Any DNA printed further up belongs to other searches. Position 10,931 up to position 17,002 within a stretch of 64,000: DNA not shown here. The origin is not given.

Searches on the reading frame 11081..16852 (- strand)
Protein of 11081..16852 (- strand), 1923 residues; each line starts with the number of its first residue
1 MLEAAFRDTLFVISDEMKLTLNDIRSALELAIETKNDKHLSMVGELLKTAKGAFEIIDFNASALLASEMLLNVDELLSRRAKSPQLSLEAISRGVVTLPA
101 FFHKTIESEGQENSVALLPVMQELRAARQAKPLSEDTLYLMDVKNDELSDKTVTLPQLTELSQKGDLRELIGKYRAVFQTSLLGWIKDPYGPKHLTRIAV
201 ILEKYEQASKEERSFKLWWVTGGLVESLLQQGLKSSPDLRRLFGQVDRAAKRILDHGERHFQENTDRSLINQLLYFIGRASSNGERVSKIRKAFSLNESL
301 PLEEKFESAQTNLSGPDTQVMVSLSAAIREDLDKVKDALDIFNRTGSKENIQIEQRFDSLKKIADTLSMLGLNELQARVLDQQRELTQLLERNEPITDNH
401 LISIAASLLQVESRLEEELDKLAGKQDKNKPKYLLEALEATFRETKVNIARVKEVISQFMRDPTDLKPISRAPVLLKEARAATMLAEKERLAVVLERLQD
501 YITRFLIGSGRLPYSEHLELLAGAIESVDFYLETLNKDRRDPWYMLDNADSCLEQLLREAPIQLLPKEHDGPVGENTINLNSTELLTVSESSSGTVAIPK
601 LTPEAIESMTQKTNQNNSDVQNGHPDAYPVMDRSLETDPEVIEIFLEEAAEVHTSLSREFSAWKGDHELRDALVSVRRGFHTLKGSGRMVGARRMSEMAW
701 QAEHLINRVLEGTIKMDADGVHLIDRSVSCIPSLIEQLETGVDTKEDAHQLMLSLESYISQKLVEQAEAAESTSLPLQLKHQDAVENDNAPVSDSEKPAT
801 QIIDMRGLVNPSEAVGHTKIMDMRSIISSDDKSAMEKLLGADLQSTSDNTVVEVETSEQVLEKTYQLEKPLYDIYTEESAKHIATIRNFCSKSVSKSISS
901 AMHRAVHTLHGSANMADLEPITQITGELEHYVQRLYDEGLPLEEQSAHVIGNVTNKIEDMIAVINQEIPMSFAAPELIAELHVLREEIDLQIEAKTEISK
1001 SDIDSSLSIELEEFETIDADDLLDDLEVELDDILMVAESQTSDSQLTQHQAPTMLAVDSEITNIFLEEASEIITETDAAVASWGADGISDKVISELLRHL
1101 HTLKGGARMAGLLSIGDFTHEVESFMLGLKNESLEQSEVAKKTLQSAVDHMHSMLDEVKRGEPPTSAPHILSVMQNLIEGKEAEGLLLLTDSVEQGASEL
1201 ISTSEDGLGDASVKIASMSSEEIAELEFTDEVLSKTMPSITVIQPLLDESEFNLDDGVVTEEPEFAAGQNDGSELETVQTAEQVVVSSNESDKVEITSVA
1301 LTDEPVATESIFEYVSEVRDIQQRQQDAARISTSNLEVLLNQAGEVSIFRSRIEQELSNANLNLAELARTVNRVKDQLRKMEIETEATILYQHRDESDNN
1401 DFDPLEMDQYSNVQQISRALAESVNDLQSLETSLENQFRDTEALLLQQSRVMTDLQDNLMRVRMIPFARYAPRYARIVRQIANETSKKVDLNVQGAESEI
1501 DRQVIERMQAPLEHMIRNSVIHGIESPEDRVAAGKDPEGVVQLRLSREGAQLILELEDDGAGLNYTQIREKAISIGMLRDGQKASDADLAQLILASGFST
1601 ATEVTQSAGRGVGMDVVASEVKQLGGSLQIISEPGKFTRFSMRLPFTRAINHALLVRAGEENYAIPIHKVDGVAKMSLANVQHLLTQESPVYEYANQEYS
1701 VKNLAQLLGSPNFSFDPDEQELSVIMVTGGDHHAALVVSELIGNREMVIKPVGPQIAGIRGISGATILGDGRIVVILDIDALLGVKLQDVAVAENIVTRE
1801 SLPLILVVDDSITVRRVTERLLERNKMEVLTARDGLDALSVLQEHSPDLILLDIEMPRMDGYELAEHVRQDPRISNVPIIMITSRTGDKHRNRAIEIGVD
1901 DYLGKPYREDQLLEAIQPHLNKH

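Call 65: search_protein_families(library=pfam, proteins=[window:11081-16852:-])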
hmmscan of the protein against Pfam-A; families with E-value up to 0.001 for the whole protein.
window:11081-16852:- (1923 aa): 4 families
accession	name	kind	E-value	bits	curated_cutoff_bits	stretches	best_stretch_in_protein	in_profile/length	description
PF01627.28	Hpt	-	3.1e-35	120.7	24.6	3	1061-1158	2-81/84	Hpt domain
PF00072.30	Response_reg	-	1.4e-31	109.3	30.2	1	1805-1917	1-111/111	Response regulator receiver domain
PF01584.24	CheW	-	8.8e-22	77.7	23.5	1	1653-1783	2-134/138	CheW-like domain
PF02518.31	HATPase_c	-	1.9e-12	48.1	26.4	1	1511-1647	5-110/111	Histidine kinase-, DNA gyrase B-, and HSP90-like ATPase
